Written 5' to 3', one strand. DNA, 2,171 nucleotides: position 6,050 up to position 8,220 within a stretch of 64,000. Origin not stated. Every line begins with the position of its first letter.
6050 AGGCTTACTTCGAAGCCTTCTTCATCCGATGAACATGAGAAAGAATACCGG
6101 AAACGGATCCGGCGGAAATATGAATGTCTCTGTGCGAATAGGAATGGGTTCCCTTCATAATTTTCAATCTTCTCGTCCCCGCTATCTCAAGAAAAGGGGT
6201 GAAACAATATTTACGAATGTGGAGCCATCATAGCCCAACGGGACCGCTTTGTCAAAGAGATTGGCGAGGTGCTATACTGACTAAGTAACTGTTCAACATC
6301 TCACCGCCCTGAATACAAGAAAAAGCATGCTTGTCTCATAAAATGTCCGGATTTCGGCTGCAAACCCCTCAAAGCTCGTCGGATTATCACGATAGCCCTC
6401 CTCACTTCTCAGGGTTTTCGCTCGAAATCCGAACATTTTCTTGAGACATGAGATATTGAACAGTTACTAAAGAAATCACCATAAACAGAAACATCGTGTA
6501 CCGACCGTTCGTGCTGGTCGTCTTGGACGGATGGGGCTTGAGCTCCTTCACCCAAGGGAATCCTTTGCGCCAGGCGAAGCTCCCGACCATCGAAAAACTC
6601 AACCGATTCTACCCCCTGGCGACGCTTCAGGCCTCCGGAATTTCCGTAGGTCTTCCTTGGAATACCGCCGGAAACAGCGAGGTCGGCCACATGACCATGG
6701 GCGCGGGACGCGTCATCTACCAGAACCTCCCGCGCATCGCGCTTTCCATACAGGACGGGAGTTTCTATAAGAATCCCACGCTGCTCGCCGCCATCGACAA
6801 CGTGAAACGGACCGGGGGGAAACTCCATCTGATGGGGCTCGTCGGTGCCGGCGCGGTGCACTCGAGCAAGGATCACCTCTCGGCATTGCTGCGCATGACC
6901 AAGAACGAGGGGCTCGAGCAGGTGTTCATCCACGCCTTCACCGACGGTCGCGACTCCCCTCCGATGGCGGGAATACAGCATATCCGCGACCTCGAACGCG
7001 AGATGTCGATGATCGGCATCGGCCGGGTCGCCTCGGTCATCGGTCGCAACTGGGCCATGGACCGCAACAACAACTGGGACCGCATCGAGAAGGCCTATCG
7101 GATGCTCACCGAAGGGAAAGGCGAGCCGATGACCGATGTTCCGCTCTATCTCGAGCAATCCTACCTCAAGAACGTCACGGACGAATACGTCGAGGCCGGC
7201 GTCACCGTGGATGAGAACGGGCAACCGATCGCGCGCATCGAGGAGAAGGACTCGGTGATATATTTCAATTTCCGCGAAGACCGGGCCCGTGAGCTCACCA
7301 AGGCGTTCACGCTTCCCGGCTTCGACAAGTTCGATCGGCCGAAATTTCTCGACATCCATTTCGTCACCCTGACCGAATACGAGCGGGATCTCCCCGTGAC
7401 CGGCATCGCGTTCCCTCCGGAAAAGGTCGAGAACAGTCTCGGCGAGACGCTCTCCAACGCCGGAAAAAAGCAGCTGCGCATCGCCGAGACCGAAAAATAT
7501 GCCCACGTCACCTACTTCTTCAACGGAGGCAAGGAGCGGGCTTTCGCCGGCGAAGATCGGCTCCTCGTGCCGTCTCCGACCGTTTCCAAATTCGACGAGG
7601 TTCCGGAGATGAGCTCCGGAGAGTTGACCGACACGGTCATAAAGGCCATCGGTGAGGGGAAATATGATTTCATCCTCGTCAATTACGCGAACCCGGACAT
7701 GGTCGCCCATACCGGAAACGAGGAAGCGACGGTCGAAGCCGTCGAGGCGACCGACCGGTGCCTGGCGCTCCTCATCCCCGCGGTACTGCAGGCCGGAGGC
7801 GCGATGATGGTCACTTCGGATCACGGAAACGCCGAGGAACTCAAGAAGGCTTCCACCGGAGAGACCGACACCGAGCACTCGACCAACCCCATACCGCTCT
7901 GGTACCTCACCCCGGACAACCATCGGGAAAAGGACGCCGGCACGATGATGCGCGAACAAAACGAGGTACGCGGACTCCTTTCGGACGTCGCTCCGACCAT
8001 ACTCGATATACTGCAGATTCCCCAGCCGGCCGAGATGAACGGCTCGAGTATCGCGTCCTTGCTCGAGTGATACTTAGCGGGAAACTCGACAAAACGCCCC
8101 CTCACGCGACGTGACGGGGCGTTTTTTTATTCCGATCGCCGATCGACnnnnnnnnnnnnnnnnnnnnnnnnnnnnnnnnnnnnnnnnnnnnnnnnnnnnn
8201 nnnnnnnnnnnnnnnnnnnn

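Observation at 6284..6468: Family of ~186-nt intergenic elements (3 copies in 64 kb) with 20-nt terminal inverted repeats that co-vary between copies; candidate novel structured ncRNA or MITE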

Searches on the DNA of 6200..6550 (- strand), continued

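Call 79: search_with_rna_model(model_id=R1, sources=[L121, L122, L123, L124, L125, L126, L127, L128, L129, L130, L131, L132, L133, L134, L135, L136, L137, L138, L139, L140, L141, L142, L143, L144, L145, L146, L147, L148, L149, L150, L151, L152, L153, L154, L155, L156, L157, L158, L159, L160, L161, L162, L163, L164, L165, L166, L167, L168, L169, L170, L171, L172, L173, L174, L175, L176, L177, L178, L179, L180, L181, L182, L183, L184, L185, L186, L187, L188, L189, L190, L191, L192, L193, L194, L195, L196, L197, L198, L199, L200], max_evalue=0.001)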
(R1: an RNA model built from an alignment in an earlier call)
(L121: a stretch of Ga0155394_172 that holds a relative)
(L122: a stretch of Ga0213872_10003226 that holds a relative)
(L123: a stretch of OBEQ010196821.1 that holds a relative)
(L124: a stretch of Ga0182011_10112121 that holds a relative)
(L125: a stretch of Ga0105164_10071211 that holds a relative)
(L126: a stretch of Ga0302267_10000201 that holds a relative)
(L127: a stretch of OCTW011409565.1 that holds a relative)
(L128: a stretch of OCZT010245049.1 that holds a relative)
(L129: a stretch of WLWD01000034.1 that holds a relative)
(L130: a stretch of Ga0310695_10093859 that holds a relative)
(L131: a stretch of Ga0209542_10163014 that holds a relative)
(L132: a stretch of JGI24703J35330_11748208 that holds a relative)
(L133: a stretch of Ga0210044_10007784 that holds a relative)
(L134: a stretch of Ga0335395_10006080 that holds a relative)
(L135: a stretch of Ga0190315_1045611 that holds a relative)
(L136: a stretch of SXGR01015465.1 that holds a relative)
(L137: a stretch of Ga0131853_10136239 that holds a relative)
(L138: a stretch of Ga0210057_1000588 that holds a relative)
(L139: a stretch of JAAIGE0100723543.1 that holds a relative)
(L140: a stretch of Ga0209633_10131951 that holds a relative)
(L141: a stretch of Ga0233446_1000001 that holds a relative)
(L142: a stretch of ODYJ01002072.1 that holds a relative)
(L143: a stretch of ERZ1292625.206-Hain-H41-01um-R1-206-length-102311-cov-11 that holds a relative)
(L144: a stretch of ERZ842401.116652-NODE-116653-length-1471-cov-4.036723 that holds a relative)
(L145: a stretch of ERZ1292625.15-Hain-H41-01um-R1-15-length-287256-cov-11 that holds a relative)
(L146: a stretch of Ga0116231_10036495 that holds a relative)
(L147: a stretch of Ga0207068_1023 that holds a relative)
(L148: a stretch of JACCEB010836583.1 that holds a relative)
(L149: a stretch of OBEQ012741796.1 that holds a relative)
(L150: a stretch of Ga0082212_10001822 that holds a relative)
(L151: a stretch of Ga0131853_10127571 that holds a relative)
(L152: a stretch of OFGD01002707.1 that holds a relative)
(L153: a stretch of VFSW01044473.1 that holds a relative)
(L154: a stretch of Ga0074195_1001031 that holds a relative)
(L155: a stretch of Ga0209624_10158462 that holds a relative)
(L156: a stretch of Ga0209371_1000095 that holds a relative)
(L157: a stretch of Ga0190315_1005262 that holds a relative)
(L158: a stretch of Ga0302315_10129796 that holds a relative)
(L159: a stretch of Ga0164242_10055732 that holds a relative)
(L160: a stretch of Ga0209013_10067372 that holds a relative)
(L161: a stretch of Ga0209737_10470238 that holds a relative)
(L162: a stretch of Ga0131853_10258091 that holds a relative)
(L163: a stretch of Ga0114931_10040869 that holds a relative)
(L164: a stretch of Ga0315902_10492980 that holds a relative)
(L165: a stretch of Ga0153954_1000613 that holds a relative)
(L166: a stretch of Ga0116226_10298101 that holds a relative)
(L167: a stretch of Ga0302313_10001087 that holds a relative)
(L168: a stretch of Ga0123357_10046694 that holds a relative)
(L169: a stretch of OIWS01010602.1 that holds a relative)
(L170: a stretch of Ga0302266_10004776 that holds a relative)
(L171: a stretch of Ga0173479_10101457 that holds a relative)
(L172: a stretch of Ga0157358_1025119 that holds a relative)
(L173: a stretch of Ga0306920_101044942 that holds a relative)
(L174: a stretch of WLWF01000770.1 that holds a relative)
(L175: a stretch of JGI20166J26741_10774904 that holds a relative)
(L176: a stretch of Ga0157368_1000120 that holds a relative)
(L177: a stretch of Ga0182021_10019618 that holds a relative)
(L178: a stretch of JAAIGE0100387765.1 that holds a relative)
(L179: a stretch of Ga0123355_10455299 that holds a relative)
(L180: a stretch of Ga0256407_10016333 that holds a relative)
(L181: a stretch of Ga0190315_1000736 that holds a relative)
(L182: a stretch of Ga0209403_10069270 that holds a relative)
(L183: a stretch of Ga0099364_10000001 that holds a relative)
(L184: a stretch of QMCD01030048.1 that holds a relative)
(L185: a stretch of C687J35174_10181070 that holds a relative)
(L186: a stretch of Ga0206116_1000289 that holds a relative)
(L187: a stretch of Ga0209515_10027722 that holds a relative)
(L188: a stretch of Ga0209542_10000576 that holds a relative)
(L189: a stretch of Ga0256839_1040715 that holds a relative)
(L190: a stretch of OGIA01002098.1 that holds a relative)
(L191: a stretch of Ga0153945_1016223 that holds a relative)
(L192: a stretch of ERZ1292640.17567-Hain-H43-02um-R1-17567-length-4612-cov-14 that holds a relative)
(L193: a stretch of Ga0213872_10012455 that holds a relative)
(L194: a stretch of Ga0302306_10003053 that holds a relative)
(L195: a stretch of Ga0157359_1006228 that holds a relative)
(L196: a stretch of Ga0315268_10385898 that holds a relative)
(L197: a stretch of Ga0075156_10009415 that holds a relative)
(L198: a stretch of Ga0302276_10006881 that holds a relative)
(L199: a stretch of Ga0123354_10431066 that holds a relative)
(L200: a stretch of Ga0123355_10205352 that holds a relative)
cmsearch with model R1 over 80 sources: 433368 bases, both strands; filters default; matches with E-value up to 0.001: 32.
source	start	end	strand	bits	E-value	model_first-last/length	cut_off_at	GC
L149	1958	2146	+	157.4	8.2e-34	1-193/193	no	0.4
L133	9421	9607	+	139.4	1.1e-29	1-193/193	no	0.35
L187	4093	4281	-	138.7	1.6e-29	1-193/193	no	0.41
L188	9460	9648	+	131.8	6.4e-28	1-193/193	no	0.39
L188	3881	4069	-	129.2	2.4e-27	1-193/193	no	0.39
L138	6514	6755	+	125.4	1.9e-26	1-193/193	no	0.41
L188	2362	2552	+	107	3.2e-22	1-193/193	no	0.42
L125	816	1077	-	85.8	2.5e-17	1-193/193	no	0.45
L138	1571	1803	-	84.6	4.7e-17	1-193/193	no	0.41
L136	7760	7927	-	80.6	3.8e-16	1-193/193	no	0.42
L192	3022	3205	+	79.5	6.8e-16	14-180/193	no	0.41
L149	2162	2322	+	61.8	8.1e-12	1-193/193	no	0.39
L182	1657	1822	-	48.4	1e-08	1-193/193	no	0.56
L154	6915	7082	+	45.5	4.6e-08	1-193/193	no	0.55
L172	119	264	-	42.7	2e-07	1-193/193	no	0.51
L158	1361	1526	-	42.2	2.6e-07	1-193/193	no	0.34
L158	1361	1526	+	42.1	2.7e-07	1-193/193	no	0.34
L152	1752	1918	-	37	4e-06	1-193/193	no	0.45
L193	112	384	-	35.1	1.1e-05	1-193/193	no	0.6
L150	423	589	+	34.3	1.8e-05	1-193/193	no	0.38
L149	1989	2088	-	33.7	2.4e-05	32-131/193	no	0.43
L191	66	231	-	32.2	5.1e-05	1-193/193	no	0.5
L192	3009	3159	-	32.2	5.2e-05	1-193/193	no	0.42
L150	423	589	-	30.2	0.00015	1-193/193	no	0.38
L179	924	1017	+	30.1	0.00016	1-193/193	no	0.45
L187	4093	4281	+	30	0.00017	1-193/193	no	0.41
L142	4491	4656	-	30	0.00017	1-193/193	no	0.4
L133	9421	9607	-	29.9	0.00018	1-193/193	no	0.35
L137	845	1060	+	29.6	0.00021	1-193/193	no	0.53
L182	1657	1822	+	28.9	0.00029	1-193/193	no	0.56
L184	1692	1826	+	28.7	0.00033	1-193/193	no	0.53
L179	924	1017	-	27.6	0.00059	1-193/193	no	0.45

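Call 83: search_with_rna_model(model_id=R1, sources=[L201, L202, L203, L204, L205, L206, L207, L208, L209, L210, L211, L212, L213, L214, L215, L216, L217, L218, L219, L220, L221, L222, L223, L224, L225, L226, L227, L228, L229, L230, L231, L232, L233, L234, L235, L236, L237, L238, L239, L240, L118, L119, L120], max_evalue=0.001)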
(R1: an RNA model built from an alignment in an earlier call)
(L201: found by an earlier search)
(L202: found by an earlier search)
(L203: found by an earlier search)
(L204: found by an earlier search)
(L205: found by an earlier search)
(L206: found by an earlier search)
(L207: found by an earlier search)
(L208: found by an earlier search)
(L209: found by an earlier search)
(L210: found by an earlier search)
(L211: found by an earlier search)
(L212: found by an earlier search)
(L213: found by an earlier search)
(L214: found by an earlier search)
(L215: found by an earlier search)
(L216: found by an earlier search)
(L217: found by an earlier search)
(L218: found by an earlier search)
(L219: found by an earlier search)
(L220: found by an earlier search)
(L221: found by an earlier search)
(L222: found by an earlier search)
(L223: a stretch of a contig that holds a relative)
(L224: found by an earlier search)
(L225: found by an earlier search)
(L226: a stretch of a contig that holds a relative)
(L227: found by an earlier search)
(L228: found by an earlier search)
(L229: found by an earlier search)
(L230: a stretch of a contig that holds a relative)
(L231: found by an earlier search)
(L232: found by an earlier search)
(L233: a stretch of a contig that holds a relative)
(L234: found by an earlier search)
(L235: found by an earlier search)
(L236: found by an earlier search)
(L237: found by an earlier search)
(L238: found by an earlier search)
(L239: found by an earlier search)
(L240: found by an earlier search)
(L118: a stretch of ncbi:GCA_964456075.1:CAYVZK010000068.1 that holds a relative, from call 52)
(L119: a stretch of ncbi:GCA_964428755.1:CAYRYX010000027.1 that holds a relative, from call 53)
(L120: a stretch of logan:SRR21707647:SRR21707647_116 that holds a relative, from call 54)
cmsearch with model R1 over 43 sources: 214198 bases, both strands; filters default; matches with E-value up to 0.001: 6.
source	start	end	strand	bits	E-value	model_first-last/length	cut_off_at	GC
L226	1691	1877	-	144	5e-31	1-193/193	no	0.35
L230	4777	4965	+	120.6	1.2e-25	1-193/193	no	0.35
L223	1965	2130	+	110.9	2.1e-23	1-193/193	no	0.45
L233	1302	1430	+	40.1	3.9e-07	1-193/193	no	0.56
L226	1691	1877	+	32.1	2.7e-05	1-193/193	no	0.35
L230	4777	4965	-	28.3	0.0002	1-193/193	no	0.35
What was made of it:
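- On IS5 family (partner element): No locus holds both (calls 79, 83).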

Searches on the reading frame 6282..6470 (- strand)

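Call 35: search_protein_families(library=pfam, proteins=[L105:499-1809:+], max_evalue=0.00001)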
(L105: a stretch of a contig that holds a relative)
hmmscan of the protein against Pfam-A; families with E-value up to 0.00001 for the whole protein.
L105:499-1809:+ (436 aa): 2 families
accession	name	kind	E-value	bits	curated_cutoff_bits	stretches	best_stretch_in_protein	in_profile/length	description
PF00005.33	ABC_tran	-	2.3e-30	106.4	25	1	26-174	1-136/137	ABC transporter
PF02463.25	SMC_N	-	3.9e-07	30.1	40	0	37-220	25-212/220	RecF/RecN/SMC N terminal domain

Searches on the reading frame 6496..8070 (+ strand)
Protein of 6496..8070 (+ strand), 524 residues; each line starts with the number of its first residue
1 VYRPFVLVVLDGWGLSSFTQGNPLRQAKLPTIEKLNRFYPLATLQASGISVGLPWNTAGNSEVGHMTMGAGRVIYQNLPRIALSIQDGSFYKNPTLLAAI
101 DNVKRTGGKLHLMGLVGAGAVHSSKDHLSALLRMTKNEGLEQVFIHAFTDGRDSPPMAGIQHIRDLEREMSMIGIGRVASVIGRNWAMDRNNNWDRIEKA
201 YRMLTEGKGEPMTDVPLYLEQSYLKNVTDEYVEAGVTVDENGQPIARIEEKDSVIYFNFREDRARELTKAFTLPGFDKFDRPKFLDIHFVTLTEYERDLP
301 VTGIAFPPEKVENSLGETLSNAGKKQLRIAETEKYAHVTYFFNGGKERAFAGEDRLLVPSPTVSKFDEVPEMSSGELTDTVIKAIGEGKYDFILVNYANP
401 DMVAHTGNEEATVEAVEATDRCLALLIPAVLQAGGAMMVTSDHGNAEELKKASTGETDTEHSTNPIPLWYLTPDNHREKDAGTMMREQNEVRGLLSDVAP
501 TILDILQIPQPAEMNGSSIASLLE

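Call 50: search_protein_families(library=pfam, proteins=[window:6496-8070:+], max_evalue=0.00001)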
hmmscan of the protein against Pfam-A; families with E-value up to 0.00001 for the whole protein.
window:6496-8070:+ (524 aa): 2 families
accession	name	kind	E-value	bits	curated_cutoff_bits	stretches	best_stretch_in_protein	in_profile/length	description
PF06415.18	iPGM_N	-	8.2e-75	251.5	27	1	81-296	1-216/217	BPG-independent PGAM N-terminus (iPGM_N)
PF01676.23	Metalloenzyme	-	1.1e-73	248.4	24.3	1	4-509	2-251/252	Metalloenzyme superfamily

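Call 51: find_homologous_proteins(query=window:6496-8070:+, max_evalue=1e-50)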
Query window:6496-8070:+ (524 aa): 7999 proteins with E <= 1e-50 among 8000 candidates; the best 120 are listed.
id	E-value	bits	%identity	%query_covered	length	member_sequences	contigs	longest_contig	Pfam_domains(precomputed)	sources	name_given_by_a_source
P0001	0.0e+0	1143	95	100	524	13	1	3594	PF06415.19,PF01676.24,PF01663.28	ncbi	-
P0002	0.0e+0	1049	85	100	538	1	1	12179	PF06415.19,PF01676.24,PF01663.28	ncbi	-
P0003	0.0e+0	1046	85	100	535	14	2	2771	PF06415.19,PF01676.24,PF01663.28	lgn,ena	-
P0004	0.0e+0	1022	83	99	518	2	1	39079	PF06415.19,PF01676.24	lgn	-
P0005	1.1e-289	979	80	100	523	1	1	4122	PF06415.19,PF01676.24,PF01663.28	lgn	-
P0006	3.5e-287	971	80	100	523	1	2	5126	PF06415.19,PF01676.24,PF01663.28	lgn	-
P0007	4.7e-286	967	80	100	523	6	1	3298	PF06415.19,PF01676.24,PF01663.28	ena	-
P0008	1.2e-283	959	78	100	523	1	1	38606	PF06415.19,PF01676.24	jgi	jgi:2,3-bisphosphoglycerate-independent phosphoglycerate mutase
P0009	6.9e-282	954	77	100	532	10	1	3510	PF06415.19,PF01676.24,PF01663.28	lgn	-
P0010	5.9e-280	947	76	100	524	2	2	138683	PF06415.19,PF01676.24,PF01663.28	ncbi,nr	ncbi:MAG: 2,3-bisphosphoglycerate-independent phosphoglycerate mutase [Candidatus Moranbacteria bact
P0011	2.6e-279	945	77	100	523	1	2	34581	PF06415.19,PF01676.24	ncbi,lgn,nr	ncbi:MAG TPA: 2,3-bisphosphoglycerate-independent phosphoglycerate mutase [Candidatus Fimivivens sp.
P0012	2.0e-275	932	73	100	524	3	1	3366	PF06415.19,PF01676.24,PF01663.28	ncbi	-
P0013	4.9e-274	928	74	100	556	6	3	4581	PF06415.19,PF01676.24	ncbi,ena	-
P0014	1.0e-272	923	74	100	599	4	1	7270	PF06415.19,PF01676.24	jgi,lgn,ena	-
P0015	1.7e-271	919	73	100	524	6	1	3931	PF06415.19,PF01676.24,PF01663.28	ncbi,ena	-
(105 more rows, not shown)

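Call 52: find_encoding_contigs(protein=P0001, flank=3000, max_places=2)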
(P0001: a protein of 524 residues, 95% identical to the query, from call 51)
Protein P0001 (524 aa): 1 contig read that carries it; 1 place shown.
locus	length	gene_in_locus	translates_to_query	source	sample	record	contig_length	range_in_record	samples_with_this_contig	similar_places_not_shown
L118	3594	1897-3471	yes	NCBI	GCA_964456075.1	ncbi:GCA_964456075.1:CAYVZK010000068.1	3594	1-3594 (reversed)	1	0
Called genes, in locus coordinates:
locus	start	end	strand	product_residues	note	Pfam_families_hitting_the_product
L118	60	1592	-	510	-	PF12072:RNase_Y_N, PF00013:KH_1, PF01966:HD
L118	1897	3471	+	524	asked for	PF01676:Metalloenzyme, PF06415:iPGM_N, PF01663:Phosphodiest (weak)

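Call 53: find_encoding_contigs(protein=P0002, flank=3000, max_places=2)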
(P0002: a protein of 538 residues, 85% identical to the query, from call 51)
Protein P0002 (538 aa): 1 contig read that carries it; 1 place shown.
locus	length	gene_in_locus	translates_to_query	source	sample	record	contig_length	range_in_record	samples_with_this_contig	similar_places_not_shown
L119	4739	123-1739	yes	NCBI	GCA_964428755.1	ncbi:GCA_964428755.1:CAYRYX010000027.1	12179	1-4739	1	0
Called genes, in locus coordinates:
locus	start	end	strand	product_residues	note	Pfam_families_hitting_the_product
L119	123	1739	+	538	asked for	PF01676:Metalloenzyme, PF06415:iPGM_N, PF01663:Phosphodiest (weak)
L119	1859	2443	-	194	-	PF00574:CLP_protease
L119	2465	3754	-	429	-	PF05697:Trigger_N, PF00254:FKBP_C, PF05698:Trigger_C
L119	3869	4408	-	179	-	PF00719:Pyrophosphatase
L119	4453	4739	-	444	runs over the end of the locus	PF08529:NusA_N, PF00575:S1 (weak), PF13184:KH_NusA_1st, PF26594:KH_NusA_2nd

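Call 54: find_encoding_contigs(protein=P0004, flank=3000, max_places=2)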
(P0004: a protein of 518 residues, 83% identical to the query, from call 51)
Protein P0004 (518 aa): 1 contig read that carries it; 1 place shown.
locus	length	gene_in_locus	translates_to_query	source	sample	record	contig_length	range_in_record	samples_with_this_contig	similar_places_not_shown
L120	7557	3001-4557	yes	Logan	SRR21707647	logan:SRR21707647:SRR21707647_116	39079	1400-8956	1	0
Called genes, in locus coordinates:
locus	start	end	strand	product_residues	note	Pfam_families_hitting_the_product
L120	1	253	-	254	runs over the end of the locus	PF00175:NAD_binding_1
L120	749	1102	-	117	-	PF18291:HU-HIG, PF14908:HU-CCDC81_euk_1 (weak), PF00216:Bac_DNA_binding, PF18175:HU-CCDC81_bac_2 (weak)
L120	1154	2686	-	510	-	PF12072:RNase_Y_N, PF00013:KH_1, PF01966:HD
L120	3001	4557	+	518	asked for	PF01676:Metalloenzyme, PF06415:iPGM_N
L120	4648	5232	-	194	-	PF00574:CLP_protease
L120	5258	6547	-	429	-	PF05697:Trigger_N, PF00254:FKBP_C, PF05698:Trigger_C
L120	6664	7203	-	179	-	PF00719:Pyrophosphatase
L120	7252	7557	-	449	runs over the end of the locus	PF08529:NusA_N, PF00575:S1 (weak), PF13184:KH_NusA_1st, PF26594:KH_NusA_2nd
